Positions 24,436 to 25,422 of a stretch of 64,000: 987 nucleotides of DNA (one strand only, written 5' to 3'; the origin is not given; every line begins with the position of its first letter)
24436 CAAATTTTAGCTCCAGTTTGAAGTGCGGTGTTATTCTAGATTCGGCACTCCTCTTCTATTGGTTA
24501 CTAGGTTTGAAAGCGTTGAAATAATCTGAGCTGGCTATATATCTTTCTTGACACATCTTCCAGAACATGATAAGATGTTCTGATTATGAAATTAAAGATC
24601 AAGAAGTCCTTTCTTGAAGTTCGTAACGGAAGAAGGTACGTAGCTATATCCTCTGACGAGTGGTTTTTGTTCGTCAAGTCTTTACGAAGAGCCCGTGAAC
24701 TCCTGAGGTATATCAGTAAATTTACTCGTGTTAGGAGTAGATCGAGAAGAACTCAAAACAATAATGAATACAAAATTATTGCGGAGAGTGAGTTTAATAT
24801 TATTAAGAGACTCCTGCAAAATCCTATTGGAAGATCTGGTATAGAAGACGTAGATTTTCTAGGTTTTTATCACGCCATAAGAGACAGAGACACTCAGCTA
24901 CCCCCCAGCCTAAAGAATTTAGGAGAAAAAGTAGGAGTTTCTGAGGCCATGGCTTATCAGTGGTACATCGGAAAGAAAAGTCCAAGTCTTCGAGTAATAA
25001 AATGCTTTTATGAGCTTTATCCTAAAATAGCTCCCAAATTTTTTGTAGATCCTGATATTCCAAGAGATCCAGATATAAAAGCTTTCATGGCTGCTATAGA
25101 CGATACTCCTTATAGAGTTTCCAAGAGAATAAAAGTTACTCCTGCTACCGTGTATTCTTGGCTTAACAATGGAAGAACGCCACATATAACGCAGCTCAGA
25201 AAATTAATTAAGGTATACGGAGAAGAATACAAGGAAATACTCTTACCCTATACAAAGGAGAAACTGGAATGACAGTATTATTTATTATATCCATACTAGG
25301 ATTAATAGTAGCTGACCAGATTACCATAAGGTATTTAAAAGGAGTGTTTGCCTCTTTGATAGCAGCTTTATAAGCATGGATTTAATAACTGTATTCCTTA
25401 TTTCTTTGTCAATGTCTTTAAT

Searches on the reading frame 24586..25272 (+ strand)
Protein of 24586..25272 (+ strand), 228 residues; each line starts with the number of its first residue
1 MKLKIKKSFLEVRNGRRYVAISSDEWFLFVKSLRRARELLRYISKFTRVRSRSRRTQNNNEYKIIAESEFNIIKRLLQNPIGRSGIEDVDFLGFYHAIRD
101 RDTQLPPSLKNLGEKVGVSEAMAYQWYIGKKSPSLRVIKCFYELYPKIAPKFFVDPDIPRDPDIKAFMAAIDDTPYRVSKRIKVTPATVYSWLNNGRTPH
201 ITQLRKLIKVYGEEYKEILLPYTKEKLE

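Call 31: search_protein_families(library=pfam, proteins=[window:24586-25272:+], max_evalue=0.01)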
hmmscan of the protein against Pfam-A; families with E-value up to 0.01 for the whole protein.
window:24586-25272:+ (228 aa): 2 families
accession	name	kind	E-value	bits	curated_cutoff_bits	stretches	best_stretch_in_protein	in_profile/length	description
PF01381.28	HTH_3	-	4.8e-08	33.4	23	1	177-214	14-51/55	Helix-turn-helix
PF13443.12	HTH_26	-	0.0037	17.9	22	0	165-219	3-58/63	Cro/C1-type HTH DNA-binding domain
